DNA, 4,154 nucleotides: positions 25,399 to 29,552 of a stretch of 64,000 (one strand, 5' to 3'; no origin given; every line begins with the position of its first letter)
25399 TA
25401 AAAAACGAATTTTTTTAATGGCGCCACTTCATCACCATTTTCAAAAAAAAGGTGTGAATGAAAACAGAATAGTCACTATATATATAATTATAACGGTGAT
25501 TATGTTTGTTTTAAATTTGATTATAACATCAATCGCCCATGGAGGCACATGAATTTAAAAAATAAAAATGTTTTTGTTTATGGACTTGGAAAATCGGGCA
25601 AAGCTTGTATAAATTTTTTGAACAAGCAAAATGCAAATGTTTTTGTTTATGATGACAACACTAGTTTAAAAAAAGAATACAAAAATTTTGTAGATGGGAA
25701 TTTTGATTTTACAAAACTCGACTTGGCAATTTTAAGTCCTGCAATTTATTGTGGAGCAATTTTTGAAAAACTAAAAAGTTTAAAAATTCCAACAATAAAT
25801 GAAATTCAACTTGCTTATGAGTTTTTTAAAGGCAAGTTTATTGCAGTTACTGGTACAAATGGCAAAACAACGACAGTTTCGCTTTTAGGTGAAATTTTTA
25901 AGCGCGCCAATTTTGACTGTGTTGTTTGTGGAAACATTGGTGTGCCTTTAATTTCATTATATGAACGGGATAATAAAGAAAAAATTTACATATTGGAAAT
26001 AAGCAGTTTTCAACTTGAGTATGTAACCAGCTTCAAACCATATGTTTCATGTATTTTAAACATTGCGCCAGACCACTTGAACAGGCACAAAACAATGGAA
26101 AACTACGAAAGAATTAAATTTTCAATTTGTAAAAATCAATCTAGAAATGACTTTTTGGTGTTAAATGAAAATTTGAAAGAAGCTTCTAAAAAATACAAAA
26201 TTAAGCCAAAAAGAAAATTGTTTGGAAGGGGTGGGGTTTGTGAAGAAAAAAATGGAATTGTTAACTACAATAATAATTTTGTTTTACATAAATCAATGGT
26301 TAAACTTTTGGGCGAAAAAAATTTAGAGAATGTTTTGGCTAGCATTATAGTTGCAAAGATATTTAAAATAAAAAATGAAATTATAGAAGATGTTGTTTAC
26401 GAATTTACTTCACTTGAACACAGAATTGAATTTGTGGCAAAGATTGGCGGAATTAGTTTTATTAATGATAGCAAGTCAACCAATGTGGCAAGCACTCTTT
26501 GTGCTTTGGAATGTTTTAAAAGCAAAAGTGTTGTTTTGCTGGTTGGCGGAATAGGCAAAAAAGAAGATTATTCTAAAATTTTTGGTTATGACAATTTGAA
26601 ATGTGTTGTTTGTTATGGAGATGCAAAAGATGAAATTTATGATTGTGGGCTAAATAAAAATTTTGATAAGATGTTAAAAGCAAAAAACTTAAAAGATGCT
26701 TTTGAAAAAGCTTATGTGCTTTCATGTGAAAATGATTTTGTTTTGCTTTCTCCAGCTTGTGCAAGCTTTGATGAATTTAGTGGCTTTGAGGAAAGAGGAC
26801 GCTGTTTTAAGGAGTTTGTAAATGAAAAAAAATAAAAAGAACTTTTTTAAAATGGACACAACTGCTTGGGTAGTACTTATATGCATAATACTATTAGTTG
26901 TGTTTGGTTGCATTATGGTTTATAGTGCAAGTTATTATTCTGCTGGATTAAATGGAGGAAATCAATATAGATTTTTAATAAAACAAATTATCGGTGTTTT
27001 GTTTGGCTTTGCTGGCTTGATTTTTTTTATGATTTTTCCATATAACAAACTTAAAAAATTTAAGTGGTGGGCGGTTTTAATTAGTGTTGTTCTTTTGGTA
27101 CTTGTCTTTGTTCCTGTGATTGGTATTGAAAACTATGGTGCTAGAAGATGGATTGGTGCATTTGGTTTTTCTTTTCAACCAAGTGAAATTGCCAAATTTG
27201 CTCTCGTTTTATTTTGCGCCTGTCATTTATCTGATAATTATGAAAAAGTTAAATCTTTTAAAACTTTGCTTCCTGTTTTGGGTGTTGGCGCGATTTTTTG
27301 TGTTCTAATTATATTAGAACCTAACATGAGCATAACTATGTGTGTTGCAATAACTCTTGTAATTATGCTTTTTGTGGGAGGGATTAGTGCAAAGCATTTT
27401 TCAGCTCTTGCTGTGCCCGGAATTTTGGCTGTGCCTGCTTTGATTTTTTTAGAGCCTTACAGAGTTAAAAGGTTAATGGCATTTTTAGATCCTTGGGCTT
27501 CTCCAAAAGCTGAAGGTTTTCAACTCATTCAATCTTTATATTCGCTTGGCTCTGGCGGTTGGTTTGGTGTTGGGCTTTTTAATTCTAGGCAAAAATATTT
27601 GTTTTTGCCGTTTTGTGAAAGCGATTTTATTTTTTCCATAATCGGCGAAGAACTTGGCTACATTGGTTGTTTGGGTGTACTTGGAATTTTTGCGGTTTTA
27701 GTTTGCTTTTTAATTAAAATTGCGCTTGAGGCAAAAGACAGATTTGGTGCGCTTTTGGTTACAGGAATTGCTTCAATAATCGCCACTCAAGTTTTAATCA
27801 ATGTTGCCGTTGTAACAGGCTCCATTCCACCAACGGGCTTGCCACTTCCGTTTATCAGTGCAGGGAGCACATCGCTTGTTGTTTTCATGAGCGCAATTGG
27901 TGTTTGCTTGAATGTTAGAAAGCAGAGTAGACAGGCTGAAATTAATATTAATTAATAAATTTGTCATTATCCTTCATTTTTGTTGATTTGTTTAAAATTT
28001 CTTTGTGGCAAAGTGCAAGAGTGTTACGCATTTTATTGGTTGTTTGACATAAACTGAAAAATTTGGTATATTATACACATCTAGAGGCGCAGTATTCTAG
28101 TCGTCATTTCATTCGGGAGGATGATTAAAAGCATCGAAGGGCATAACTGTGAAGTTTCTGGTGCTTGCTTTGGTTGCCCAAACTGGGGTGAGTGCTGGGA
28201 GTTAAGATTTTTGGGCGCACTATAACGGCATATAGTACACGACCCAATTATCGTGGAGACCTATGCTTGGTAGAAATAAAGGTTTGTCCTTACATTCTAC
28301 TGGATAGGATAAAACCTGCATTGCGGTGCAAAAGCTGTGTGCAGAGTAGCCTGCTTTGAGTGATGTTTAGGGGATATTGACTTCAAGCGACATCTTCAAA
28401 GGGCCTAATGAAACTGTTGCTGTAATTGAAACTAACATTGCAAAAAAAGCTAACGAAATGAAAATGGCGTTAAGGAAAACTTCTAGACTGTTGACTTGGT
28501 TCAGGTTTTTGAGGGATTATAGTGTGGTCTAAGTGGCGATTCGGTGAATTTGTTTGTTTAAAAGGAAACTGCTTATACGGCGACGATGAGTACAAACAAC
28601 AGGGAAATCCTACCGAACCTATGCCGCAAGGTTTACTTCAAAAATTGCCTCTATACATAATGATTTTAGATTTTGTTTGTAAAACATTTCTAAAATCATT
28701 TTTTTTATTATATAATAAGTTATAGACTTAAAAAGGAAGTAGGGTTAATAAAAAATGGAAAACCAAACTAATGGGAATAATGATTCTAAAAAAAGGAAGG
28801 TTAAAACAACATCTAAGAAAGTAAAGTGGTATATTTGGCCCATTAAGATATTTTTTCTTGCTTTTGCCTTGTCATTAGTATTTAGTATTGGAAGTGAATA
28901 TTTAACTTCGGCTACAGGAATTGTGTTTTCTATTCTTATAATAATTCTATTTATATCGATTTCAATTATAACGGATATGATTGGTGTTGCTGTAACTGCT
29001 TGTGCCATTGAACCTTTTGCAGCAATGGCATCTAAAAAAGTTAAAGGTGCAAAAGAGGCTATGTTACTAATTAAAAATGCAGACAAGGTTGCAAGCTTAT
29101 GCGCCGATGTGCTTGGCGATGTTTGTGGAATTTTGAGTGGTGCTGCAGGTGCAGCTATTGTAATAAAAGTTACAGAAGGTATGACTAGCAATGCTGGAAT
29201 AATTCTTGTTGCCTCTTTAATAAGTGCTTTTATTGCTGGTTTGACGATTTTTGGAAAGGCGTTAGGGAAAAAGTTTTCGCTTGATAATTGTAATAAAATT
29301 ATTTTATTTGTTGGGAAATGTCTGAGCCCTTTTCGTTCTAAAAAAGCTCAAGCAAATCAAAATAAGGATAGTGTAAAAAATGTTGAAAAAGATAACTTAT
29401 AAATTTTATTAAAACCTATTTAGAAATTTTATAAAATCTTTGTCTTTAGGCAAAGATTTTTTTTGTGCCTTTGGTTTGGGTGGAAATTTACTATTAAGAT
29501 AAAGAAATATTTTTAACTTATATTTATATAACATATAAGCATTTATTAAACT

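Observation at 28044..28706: OLE-class large structured RNA candidate: about 0.6 kb, with its own promoter and terminator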

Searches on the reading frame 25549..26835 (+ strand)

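Call 6: search_protein_families(library=pfam, proteins=[window:25549-26835:+])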
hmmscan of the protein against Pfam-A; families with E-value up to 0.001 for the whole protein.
window:25549-26835:+ (428 aa): 3 families
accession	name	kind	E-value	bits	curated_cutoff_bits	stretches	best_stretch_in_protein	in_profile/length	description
PF08245.18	Mur_ligase_M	-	6.4e-28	98.5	24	1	100-269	1-200/200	Mur ligase middle domain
PF02875.26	Mur_ligase_C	-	1.8e-08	35.7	28.4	1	291-404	1-127/127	Mur ligase, glutamate ligase domain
PF21799.2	MurD-like_N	-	1.9e-05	25.3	27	1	6-41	1-36/88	Mur ligase MurD-like, N-terminal domain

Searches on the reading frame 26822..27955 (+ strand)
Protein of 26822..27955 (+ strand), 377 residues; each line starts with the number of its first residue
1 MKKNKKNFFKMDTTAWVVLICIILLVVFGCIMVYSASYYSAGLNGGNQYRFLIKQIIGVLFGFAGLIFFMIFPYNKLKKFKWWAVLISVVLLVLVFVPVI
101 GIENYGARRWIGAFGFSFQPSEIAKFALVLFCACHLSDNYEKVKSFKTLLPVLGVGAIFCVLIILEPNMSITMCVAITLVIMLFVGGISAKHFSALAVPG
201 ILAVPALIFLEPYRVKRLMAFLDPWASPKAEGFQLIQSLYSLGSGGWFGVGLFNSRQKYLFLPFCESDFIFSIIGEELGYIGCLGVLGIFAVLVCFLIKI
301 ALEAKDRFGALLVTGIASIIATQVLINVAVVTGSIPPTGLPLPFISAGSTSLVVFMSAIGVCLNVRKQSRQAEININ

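Call 6: search_protein_families(library=pfam, proteins=[window:26822-27955:+])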
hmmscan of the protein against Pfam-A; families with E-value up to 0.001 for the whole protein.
window:26822-27955:+ (377 aa): 1 family
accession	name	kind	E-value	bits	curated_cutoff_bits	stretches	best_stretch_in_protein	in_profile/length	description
PF01098.24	FTSW_RODA_SPOVE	-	1.1e-97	327.7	26.4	1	17-370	3-355/356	Cell cycle protein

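Call 7: search_protein_families(library=ncbifam, proteins=[window:26822-27955:+], max_evalue=0.01)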
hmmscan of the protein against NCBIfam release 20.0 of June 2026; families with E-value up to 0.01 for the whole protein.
window:26822-27955:+ (377 aa): 6 families
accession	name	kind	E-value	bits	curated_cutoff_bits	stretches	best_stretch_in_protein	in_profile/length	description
TIGR02615.1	spoVE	exception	7.5e-110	367.7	448.8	1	16-366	2-353/354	stage V sporulation protein E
TIGR02614.1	ftsW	equivalog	9.3e-106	353.9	337.5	1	16-368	2-356/357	putative lipid II flippase FtsW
TIGR02210.1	rodA_shape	equivalog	2.3e-85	286.8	336.7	1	16-368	2-355/357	rod shape-determining protein RodA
NF008042.0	PRK10774.1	equivalog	1.2e-59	202.3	493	1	17-372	38-395/405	cell division protein FtsW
NF008060.0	PRK10794.1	equivalog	9.7e-49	166.2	590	1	3-367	5-361/370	peptidoglycan glycosyltransferase MrdB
NF037961.1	RodA_shape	subfamily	1.1e-42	146.9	150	2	229-359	270-401/415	rod shape-determining protein RodA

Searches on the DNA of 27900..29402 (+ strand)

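Call 59: search_rna_families(source=window, start=27900, end=28800, threshold=evalue, max_evalue=10)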
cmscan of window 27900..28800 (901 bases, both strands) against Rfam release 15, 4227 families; matches with E-value up to 10: 4.
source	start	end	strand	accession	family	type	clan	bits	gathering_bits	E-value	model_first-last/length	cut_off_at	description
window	28068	28667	+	RF01071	OLE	Gene;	-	391.6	50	2.2e-113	1-616/616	no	Ornate Large Extremophilic RNA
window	28659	28700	+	RF04109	mir-1305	Gene; miRNA;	-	17.5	63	2.8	21-64/83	no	mir-1305 microRNA precursor family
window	27901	27961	+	RF01095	PK-CuYV_BPYV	Cis-reg;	-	17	60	3.6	1-56/56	no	3'-terminal pseudoknot of CuYV/BPYV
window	27986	28026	-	RF00443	SNORA27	Gene; snRNA; snoRNA; HACA-box;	CL00032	15.2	64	7.8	1-127/127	no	Small nucleolar RNA SNORA27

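Call 60: search_rna_families(sources=[L001, L003, L012, L007, L017, L053, L037, L013], threshold=gathering)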
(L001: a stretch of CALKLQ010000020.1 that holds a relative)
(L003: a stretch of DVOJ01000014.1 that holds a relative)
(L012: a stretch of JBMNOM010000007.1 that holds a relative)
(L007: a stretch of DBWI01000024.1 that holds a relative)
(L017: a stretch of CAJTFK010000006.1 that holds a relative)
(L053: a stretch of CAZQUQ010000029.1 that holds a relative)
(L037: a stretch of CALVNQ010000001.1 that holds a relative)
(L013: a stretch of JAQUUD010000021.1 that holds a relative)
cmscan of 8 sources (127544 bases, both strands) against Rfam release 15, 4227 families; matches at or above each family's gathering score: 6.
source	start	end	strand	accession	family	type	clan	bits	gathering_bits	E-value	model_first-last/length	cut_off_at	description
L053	4434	5105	+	RF01071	OLE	Gene;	-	522.9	50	3.5e-150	1-616/616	no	Ornate Large Extremophilic RNA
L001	7324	7917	+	RF01071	OLE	Gene;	-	392.8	50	1.3e-111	1-616/616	no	Ornate Large Extremophilic RNA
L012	7001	7595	+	RF01071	OLE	Gene;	-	390.9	50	4.8e-111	1-616/616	no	Ornate Large Extremophilic RNA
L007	7369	7969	+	RF01071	OLE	Gene;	-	386.5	50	1e-109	1-616/616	no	Ornate Large Extremophilic RNA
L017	7123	7800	+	RF01071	OLE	Gene;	-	384.4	50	4.3e-109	1-616/616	no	Ornate Large Extremophilic RNA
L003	7337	7930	+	RF01071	OLE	Gene;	-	344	50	4e-97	1-616/616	no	Ornate Large Extremophilic RNA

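Call 61: search_rna_families(source=L013, start=3500, end=5700, threshold=evalue, max_evalue=1)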
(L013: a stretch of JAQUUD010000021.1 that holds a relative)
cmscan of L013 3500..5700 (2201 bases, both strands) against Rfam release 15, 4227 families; matches with E-value up to 1: 2.
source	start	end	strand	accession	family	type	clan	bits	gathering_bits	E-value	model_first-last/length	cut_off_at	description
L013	5302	5375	+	RF00571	SNORD65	Gene; snRNA; snoRNA; CD-box;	CL00057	18.5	41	0.82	1-73/73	no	Small nucleolar RNA SNORD65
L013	5592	5644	-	RF00023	tmRNA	Gene;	CL00001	9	47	0.69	93-140/374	no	transfer-messenger RNA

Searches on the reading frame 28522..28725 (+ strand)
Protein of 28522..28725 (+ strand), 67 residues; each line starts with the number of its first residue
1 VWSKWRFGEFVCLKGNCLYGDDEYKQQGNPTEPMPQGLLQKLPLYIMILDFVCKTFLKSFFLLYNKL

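Call 6: search_protein_families(library=pfam, proteins=[window:28522-28725:+])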
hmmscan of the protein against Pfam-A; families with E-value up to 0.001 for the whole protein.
window:28522-28725:+ (67 aa): 0 families
